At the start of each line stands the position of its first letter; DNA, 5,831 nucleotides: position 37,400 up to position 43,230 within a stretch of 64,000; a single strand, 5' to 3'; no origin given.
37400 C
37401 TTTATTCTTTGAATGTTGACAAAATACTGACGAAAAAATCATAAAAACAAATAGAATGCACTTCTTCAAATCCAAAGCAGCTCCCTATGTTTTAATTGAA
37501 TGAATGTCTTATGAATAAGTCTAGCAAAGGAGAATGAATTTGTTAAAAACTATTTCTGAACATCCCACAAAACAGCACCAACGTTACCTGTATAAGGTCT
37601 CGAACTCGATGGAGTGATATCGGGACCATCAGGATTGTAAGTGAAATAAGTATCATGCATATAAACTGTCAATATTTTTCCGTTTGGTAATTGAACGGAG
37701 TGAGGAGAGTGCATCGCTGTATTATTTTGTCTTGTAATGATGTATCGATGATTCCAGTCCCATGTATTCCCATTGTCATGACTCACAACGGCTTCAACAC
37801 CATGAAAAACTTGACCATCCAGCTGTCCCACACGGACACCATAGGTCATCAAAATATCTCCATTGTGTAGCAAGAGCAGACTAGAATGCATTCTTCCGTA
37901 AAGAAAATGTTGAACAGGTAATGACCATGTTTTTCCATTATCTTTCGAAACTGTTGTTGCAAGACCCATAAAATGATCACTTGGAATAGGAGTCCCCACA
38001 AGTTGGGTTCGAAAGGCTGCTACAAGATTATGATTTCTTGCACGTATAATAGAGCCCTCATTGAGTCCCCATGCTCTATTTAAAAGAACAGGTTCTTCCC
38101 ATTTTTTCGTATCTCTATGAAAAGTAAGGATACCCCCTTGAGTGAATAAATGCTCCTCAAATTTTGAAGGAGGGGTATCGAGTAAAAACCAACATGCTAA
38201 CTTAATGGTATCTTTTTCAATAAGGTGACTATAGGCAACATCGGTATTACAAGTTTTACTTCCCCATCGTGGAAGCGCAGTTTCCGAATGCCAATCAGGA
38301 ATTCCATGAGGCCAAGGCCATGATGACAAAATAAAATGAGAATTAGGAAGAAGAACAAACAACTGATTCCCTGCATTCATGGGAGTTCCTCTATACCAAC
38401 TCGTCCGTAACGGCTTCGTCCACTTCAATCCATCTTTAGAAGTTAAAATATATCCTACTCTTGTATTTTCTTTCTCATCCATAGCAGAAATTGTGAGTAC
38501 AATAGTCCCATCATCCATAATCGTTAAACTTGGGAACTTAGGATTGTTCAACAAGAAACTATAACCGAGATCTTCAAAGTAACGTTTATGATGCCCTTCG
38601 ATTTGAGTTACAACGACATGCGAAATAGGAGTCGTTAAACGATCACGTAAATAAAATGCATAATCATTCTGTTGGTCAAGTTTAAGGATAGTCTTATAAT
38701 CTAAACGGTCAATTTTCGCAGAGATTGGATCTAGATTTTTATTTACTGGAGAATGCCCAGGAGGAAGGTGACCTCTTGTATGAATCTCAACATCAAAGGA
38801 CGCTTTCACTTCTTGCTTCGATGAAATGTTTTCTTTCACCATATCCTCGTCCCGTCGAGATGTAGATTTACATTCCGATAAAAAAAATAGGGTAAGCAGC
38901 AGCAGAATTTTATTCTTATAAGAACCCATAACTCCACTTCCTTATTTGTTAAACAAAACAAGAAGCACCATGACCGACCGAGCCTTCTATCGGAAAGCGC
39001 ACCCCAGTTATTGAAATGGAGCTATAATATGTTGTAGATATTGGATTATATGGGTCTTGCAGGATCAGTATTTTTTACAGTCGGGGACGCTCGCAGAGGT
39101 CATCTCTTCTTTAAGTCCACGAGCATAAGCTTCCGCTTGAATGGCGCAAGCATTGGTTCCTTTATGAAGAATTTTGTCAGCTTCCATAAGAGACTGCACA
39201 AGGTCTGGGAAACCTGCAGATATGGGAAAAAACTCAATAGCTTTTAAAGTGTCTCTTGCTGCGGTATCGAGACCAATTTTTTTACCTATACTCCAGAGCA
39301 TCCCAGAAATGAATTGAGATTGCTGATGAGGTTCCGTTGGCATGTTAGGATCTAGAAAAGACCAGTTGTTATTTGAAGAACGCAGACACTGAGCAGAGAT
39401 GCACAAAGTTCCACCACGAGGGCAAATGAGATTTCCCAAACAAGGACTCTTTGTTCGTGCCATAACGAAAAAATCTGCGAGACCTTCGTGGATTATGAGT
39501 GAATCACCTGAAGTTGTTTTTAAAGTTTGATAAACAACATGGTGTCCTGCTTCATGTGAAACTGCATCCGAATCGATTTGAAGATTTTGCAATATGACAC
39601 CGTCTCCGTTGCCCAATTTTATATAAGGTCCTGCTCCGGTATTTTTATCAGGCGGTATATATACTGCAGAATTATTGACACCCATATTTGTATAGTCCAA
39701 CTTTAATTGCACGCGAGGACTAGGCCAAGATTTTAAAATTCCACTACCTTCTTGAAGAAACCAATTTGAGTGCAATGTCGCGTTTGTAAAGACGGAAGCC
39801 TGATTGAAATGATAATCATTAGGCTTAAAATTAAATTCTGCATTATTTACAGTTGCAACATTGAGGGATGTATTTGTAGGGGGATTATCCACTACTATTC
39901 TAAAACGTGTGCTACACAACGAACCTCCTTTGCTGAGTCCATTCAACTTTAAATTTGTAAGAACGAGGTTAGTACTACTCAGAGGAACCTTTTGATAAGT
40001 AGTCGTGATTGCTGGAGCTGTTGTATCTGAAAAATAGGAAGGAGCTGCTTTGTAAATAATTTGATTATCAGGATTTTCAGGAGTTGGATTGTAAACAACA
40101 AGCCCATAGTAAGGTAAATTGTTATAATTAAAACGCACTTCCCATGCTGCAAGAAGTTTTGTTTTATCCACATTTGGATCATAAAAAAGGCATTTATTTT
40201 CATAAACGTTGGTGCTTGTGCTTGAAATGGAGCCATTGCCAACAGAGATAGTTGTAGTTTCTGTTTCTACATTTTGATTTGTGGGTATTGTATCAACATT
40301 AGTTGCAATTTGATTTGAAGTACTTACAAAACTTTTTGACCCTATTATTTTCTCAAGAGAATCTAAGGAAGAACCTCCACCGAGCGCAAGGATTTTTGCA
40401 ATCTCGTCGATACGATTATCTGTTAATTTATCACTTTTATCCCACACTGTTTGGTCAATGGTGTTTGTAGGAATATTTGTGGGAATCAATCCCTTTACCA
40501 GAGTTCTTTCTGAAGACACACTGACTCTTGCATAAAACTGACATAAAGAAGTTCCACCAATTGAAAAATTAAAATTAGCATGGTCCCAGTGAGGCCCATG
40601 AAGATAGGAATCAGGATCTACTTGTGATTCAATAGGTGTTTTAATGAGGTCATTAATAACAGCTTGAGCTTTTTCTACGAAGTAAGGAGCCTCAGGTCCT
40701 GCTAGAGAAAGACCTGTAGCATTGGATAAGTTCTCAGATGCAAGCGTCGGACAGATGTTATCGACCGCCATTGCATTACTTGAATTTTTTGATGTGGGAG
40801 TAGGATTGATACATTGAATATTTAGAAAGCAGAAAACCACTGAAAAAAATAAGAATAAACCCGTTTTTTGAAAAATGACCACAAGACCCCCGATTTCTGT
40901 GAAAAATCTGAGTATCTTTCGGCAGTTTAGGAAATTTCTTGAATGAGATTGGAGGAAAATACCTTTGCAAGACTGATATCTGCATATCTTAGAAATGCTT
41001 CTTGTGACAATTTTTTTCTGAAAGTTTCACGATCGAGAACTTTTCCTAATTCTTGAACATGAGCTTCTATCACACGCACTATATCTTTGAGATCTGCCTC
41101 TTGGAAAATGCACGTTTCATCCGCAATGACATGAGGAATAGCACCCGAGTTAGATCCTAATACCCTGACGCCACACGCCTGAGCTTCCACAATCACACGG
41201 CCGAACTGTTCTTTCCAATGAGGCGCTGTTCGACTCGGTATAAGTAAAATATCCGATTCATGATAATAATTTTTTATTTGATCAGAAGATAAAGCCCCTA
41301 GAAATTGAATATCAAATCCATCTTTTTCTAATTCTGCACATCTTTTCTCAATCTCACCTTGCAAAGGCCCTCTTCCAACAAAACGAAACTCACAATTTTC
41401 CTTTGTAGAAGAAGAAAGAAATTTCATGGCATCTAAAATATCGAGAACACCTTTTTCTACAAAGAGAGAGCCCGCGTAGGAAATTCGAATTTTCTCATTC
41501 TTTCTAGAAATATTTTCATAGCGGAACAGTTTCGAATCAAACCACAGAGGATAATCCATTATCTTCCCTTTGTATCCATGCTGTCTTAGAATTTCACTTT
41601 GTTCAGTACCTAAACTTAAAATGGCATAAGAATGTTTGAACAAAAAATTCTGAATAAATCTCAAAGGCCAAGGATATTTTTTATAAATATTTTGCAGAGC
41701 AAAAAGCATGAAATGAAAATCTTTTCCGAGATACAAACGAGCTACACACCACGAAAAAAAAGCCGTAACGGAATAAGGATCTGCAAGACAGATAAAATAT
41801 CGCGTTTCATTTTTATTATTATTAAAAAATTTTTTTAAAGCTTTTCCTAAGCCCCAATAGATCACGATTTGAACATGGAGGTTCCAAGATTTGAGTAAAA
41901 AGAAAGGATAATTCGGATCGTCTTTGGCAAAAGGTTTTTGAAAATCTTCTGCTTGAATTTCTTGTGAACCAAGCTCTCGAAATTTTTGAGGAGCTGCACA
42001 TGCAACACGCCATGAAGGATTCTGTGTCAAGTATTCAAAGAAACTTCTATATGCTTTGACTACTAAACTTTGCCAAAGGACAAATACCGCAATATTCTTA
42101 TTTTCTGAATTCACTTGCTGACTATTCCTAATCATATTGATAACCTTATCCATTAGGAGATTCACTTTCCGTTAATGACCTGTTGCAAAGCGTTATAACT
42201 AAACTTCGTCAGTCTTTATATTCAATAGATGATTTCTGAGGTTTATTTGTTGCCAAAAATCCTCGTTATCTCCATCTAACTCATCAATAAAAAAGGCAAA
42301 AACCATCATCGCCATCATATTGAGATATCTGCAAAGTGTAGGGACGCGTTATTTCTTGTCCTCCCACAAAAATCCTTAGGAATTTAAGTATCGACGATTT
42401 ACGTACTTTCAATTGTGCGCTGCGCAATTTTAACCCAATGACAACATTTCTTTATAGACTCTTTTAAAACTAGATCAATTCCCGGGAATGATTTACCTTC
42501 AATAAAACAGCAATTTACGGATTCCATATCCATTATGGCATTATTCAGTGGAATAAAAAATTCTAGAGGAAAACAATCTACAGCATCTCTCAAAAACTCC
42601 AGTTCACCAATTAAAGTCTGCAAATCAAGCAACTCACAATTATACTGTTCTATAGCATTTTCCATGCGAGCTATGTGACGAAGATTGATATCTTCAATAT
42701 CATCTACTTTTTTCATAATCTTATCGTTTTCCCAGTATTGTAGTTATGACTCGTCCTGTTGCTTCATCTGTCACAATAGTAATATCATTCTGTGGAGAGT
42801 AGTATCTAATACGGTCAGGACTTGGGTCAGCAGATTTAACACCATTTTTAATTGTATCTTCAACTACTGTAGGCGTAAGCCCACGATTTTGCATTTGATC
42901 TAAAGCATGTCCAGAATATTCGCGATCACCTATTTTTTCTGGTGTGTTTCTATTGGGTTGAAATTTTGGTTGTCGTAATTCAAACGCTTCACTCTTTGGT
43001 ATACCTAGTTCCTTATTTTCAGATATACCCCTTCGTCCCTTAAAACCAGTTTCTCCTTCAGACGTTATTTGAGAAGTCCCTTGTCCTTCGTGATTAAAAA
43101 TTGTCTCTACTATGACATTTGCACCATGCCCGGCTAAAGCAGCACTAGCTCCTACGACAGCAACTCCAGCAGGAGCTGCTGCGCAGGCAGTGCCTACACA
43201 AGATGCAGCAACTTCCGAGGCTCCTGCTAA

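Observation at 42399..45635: Candidate novel toxin system: papain-fold peptidase, secreted Hint-domain toxin and small immunity-like protein in one minus-strand cassette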

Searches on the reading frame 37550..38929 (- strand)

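Call 79: search_protein_families(library=pfam, proteins=[window:37550-38929:-], max_evalue=0.01)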
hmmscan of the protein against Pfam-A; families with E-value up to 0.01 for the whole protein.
window:37550-38929:- (459 aa): 3 families
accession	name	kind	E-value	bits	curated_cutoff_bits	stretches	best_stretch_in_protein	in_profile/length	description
PF13088.12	BNR_2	-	5.1e-07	29.8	31.4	1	273-418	146-274/277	BNR repeat-like domain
PF02012.26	BNR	-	0.00045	20.2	27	0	327-337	2-12/12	BNR/Asp-box repeat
PF24316.1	Tli3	-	0.0081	16.9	27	0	266-337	28-99/129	T6SS Tli3 immunity protein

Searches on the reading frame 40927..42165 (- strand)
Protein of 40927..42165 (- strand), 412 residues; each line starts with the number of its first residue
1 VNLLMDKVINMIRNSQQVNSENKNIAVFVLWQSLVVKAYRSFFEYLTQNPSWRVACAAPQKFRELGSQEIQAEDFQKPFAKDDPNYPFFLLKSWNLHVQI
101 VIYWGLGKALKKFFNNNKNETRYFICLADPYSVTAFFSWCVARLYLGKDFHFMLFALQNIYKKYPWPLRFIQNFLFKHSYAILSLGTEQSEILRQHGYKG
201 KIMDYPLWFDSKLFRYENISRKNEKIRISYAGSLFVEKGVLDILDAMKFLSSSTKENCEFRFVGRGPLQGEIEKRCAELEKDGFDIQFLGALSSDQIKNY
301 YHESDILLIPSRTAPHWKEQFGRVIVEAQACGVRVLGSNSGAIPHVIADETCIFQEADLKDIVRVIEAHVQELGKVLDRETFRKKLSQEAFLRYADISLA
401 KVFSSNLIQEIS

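Call 79: search_protein_families(library=pfam, proteins=[window:40927-42165:-], max_evalue=0.01)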
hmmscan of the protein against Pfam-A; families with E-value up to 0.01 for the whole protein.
window:40927-42165:- (412 aa): 2 families
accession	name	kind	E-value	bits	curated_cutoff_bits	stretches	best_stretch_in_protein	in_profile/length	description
PF00534.26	Glycos_transf_1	-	3.4e-23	82.5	26.4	1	221-368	11-154/172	Glycosyl transferases group 1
PF13692.12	Glyco_trans_1_4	-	1e-19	71.7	27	1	227-367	3-137/142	Glycosyl transferases group 1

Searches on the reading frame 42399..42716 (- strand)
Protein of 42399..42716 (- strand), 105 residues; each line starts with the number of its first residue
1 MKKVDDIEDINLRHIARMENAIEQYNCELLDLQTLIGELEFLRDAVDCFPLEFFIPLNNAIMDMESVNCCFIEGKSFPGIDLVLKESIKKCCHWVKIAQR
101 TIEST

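Call 3: search_protein_families(library=pfam, proteins=[window:42399-42716:-], max_evalue=1)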
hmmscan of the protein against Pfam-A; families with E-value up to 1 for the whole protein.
window:42399-42716:- (105 aa): 0 families

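Call 4: search_protein_families(library=ncbifam, proteins=[window:42399-42716:-], max_evalue=1)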
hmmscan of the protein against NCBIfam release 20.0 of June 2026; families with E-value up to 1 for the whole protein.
window:42399-42716:- (105 aa): 0 families

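Call 8: search_protein_families(library=padloc, proteins=[window:42399-42716:-], max_evalue=1)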
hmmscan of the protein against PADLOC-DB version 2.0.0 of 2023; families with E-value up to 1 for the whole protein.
window:42399-42716:- (105 aa): 0 families

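Call 35: find_homologous_proteins(query=window:42402-42716:-, max_evalue=10)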
Query window:42402-42716:- (105 aa): 1 proteins with E <= 10 among 1 candidates.
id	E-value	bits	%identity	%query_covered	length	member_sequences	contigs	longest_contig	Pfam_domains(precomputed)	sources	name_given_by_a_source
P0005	1.3e-64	233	100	100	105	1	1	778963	-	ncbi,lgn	-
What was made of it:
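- The 105-aa ORF has no homologue (call 35).
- Tried and rejected: The word-based homologue search for the 105-aa ORF returned only itself (call 35).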

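Call 92: search_solved_structures(query=window:42402-42716:-, max_evalue=10)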
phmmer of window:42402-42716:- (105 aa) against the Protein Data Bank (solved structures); distinct sequences matched with E-value up to 10: 44.
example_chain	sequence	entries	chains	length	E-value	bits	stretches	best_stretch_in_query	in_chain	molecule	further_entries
6wpl_A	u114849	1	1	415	0.86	13.2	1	14-57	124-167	Cytochrome P-450cam, subunit of camphor 5-monooxygenase system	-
4dxy_A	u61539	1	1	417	0.94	13.1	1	9-59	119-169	Cytochrome P450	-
3nv5_A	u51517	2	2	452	1.1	12.9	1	9-59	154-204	Cytochrome P450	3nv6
1t85_A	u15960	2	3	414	1.3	12.6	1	14-57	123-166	Cytochrome P450-cam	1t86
1iwk_A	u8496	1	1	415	1.3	12.6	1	14-57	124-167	CYTOCHROME P450-CAM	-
2m56_A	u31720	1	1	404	1.3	12.6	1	14-57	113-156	Camphor 5-monooxygenase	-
3fwi_A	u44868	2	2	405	1.3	12.6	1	14-57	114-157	Camphor 5-monooxygenase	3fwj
6wfl_A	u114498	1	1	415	1.3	12.6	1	14-57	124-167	Camphor 5-monooxygenase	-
3fwf_A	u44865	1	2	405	1.3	12.6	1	14-57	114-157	Camphor 5-monooxygenase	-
3fwg_A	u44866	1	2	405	1.3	12.6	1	14-57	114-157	Camphor 5-monooxygenase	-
4l4c_A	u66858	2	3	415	1.3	12.6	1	14-57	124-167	Camphor 5-monooxygenase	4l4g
6we6_A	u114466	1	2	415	1.3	12.6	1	14-57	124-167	Camphor 5-monooxygenase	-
5ik1_A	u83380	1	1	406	1.4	12.6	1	14-57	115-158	Camphor 5-monooxygenase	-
2gqx_A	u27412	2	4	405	1.4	12.6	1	14-57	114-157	Cytochrome P450-cam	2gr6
1iwj_A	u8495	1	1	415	1.4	12.6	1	14-57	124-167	CYTOCHROME P450-CAM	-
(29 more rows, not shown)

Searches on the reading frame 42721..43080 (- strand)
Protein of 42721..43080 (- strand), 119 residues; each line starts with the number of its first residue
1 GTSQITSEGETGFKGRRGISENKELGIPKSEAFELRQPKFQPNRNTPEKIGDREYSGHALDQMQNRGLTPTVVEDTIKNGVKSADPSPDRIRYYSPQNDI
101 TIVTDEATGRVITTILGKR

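Call 48: predict_structure(alignment_id=A5)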
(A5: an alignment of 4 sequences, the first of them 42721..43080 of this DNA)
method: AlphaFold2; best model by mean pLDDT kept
length: 119 residues; sequences in the alignment: 4
mean_pLDDT: 71.5   pTM: 0.54
mean pLDDT of the five models: 71.5, 70.9, 68.5, 68.4, 66.5
residues with pLDDT >= 90: 26; 70-90: 45; 50-70: 15; < 50: 33
segments of 3 or more residues with pLDDT < 50: 1-32
pLDDT, mean of each block of 10 residues (from residue 1): 41 41 44 56 71 88 86 90 85 88 90 77
secondary structure, 60 per line:
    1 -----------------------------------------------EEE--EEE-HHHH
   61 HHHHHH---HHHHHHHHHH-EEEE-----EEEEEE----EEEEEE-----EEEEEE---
elements in order: E48-50 E53-55 H57-66 H70-79 E81-84 E90-95 E100-105 E111-116
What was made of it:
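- On DUF4258 (PF14076) / BECR-fold RNase toxins: The model has a hairpin, helices 57-66 and 70-79, and four strands, with core pLDDT 85-90 (call 48).
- The C-terminal model has a core pLDDT of 85-90 (call 48).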

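Call 58: fold_search(model_id=the predicted structure, library=pdb)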
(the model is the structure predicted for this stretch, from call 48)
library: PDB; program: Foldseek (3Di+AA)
matches with E <= 10: 1066; with E <= 0.001: 0
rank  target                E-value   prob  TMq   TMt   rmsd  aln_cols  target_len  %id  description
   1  5i4q_A                1.6e-03  1.00  0.44  0.56   5.2        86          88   19  Contact-dependent inhibition system from Escherichia coli NC101 - ternary CdiA/CdiI/EF-Tu complex (domains 2 and 3) (released 2017-06-28)
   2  5i4r_E                1.7e-03  1.00  0.47  0.61   2.7        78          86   18  Contact-dependent inhibition system from Escherichia coli NC101 - ternary CdiA/CdiI/EF-Tu complex (trypsin-modified) (released 2017-06-28)
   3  5i4r_A                1.7e-03  1.00  0.47  0.60   2.7        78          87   18  Contact-dependent inhibition system from Escherichia coli NC101 - ternary CdiA/CdiI/EF-Tu complex (trypsin-modified) (released 2017-06-28)
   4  4fxe_E                1.2e-01  0.93  0.37  0.51   4.4        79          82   15  Crystal structure of the intact E. coli RelBE toxin-antitoxin complex (released 2012-08-29)
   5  9noc_N                1.5e-01  0.98  0.28  0.24   1.9        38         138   18  CCT G beta 5 S123L complex state 3 (released 2026-04-01)
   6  9nre_N                1.7e-01  0.97  0.28  0.33   1.9        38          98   18  CCT G beta 5 G257E complex state 5 (released 2026-04-01)
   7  9nq6_N                1.7e-01  0.97  0.28  0.38   1.9        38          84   18  CCT G beta 5 G257E complex state 4 (released 2026-04-01)
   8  6n01_C                1.7e-01  0.94  0.28  0.10   4.8        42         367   14  Structure of apo AztD from Citrobacter koseri (released 2019-09-18)
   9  8ey4_A                1.8e-01  0.89  0.34  0.44   4.5        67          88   13  Contact-dependent growth inhibition toxin-immunity protein complex from E. coli O32:H37 (released 2023-11-08)
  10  2kc8_MODEL_1_A        2.2e-01  0.54  0.26  0.32   6.5        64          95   11  Structure of E. coli toxin RelE (R81A/R83A) mutant in complex with antitoxin RelBc (K47-L79) peptide (released 2009-03-17)
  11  1tfo_A                2.3e-01  0.92  0.33  0.38   3.4        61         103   11  Ribonuclease from Escherichia coli complexed with its inhibitor protein (released 2005-03-01)
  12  6cmk_B                2.6e-01  0.91  0.28  0.10   4.7        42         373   14  Crystal structure of Citrobacter koseri AztD (released 2019-03-13)
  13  9s6c_C                2.9e-01  0.33  0.25  0.10  10.9        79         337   15  B12 Binding protein - BtuK1 (released 2025-09-17)
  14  6cmk_A                3.1e-01  0.69  0.28  0.10   6.5        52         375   15  Crystal structure of Citrobacter koseri AztD (released 2019-03-13)
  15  6u42_7A               3.1e-01  0.10  0.17  0.11  41.3       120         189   17  Natively decorated ciliary doublet microtubule (released 2019-11-13)
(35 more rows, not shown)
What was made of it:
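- On DUF4258 (PF14076) / BECR-fold RNase toxins: Its top PDB matches are CdiA-CT NC101, RelE, CdiA-CT O32:H37 and colicin D, at a borderline E-value of 1.6e-3 (call 58).
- Its top PDB matches are CdiA-CT NC101 (5i4q and 5i4r; E 1.6e-3, probability 1.00, TM 0.56-0.61), then RelE, CdiA-CT O32:H37 and colicin D (call 58).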

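Call 91: search_solved_structures(query=A5, max_evalue=10)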
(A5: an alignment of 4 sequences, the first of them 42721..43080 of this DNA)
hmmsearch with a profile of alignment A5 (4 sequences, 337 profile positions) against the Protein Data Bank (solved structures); distinct sequences matched with E-value up to 10: 0.
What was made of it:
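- Tried and rejected: The C-terminal family profile had no sequence-level PDB hit (call 91).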
